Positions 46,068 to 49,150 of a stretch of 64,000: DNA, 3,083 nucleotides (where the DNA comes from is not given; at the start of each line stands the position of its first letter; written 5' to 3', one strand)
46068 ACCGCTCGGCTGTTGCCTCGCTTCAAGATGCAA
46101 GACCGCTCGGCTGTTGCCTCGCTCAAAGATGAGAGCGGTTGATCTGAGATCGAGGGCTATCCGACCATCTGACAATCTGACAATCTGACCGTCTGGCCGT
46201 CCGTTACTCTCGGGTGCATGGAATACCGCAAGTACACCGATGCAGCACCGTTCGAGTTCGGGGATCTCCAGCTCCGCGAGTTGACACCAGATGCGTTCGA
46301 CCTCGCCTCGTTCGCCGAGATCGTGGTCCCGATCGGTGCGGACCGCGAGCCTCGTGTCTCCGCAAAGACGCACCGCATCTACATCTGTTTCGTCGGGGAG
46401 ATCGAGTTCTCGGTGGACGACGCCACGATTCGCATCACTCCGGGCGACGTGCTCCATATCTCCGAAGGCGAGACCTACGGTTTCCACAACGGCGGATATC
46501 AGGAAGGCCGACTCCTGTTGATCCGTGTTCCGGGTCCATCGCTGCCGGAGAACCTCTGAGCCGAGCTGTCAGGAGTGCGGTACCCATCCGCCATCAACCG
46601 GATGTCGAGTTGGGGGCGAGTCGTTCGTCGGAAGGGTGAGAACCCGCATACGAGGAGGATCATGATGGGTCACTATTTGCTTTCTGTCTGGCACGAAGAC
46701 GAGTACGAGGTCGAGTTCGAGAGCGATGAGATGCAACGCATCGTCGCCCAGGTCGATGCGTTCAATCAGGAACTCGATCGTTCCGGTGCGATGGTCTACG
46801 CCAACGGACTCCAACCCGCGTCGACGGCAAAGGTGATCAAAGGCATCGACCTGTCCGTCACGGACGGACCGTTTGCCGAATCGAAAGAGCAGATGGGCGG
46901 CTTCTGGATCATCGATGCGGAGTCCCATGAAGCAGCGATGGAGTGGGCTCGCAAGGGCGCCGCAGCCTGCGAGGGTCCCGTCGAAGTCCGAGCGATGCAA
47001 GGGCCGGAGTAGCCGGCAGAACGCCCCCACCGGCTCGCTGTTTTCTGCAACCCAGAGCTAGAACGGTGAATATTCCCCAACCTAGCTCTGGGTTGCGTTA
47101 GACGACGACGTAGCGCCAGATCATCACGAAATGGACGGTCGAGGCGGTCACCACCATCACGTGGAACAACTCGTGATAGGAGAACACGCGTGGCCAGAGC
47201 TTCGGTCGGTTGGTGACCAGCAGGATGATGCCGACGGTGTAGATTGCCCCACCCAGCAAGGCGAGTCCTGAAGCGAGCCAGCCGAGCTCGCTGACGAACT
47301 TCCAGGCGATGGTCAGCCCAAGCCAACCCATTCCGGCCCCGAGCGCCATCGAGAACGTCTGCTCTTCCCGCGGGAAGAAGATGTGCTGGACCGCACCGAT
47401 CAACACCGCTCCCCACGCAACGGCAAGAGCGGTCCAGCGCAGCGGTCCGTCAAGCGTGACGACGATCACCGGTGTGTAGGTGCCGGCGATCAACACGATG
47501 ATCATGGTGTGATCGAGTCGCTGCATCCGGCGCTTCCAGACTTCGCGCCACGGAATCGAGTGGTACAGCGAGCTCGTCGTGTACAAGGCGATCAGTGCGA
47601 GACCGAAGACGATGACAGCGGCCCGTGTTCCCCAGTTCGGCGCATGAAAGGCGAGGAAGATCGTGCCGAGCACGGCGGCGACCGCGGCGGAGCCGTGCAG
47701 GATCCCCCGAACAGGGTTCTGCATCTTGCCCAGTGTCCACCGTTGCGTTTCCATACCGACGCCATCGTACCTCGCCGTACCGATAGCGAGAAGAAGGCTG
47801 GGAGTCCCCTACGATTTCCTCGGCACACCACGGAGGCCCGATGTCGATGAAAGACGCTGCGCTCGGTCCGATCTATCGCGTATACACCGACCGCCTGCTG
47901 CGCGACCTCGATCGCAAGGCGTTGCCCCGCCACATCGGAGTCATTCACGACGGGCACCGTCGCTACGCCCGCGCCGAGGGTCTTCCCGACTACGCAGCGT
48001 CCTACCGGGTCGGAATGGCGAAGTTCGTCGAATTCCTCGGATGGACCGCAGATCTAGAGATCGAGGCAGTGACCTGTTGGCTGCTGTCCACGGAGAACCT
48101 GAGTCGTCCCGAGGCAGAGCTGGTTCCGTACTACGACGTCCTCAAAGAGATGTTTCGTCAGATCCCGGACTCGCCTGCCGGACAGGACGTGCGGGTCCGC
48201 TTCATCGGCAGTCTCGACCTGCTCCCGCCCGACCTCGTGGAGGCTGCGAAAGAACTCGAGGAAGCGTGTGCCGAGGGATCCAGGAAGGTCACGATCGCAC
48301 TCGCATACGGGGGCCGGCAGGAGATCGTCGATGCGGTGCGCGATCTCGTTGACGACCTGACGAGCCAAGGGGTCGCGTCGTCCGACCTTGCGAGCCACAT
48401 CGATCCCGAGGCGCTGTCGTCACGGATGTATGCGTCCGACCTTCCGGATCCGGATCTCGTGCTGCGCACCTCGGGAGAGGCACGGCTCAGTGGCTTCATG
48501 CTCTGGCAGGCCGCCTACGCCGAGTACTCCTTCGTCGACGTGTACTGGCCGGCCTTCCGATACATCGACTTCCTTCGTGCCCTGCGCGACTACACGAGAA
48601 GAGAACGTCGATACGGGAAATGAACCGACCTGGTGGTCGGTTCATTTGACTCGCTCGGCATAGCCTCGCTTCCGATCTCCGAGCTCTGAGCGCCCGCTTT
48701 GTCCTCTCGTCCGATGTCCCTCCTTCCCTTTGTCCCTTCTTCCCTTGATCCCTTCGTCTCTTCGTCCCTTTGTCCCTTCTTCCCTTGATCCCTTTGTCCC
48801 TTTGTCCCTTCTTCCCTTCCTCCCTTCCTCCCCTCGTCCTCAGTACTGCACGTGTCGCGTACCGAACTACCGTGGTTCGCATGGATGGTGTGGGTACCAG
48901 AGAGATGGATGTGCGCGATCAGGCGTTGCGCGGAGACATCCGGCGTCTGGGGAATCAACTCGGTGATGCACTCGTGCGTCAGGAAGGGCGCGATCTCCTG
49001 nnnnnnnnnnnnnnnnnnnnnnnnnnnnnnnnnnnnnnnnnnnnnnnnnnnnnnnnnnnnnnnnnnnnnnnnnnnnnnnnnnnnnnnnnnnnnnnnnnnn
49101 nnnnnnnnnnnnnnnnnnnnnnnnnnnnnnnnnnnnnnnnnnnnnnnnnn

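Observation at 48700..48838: About 18-copy octamer array (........, reverse complement GAAGGGA) immediately upstream of ppc; same family as the array before rsmG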

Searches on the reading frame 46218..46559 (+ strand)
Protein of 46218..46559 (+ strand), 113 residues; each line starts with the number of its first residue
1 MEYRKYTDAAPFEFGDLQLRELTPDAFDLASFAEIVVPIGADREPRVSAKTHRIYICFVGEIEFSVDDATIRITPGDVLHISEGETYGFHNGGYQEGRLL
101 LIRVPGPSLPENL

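Call 78: search_protein_families(library=pfam, proteins=[window:46218-46559:+], max_evalue=0.001)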
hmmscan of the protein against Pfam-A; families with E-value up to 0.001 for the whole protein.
window:46218-46559:+ (113 aa): 2 families
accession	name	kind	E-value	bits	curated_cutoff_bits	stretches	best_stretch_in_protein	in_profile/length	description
PF07883.17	Cupin_2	-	1.6e-06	28.2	27.2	1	36-102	4-69/70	Cupin domain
PF11699.14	CENP-C_C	-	4.2e-06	27.4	29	1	36-101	18-83/85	Mif2/CENP-C like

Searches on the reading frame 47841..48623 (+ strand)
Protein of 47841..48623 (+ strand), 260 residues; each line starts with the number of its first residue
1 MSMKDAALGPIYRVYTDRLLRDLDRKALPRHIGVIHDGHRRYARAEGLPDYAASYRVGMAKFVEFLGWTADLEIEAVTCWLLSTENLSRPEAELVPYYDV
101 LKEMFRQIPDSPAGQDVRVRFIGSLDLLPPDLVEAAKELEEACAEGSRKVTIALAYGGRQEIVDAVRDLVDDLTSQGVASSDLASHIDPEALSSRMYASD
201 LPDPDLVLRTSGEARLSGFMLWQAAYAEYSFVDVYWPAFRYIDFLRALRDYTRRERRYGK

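Call 8: find_encoding_contigs(protein=window:47841-48623:+, flank=10000, max_places=10)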
Protein window:47841-48623:+ (260 aa): no gene with exactly this product is on record in the collection.

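Call 46: search_protein_families(library=pfam, proteins=[window:47841-48623:+], max_evalue=0.01)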
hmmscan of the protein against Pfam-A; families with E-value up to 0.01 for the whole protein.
window:47841-48623:+ (260 aa): 1 family
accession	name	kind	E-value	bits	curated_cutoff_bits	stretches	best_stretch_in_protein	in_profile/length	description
PF01255.24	Prenyltransf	-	3.2e-63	213.7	27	1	35-259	1-219/219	Putative undecaprenyl diphosphate synthase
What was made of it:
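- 47841..48623 (+): uppS (undecaprenyl diphosphate synthase), the upstream neighbour. call 46 (PF01255, E 3e-63)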

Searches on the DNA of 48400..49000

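Call 68: search_rna_families(source=window, start=48400, end=49000, threshold=evalue, max_evalue=1)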
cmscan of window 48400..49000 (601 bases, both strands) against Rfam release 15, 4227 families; matches with E-value up to 1: 0.
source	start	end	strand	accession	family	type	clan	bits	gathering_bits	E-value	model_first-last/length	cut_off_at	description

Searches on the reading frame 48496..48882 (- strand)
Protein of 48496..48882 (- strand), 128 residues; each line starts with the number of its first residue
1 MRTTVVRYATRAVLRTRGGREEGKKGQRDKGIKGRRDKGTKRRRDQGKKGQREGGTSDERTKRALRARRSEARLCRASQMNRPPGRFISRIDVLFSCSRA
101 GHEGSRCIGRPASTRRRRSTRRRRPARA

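Call 46: search_protein_families(library=pfam, proteins=[window:48496-48882:-], max_evalue=0.01)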
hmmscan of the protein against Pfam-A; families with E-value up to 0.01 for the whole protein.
window:48496-48882:- (128 aa): 0 families
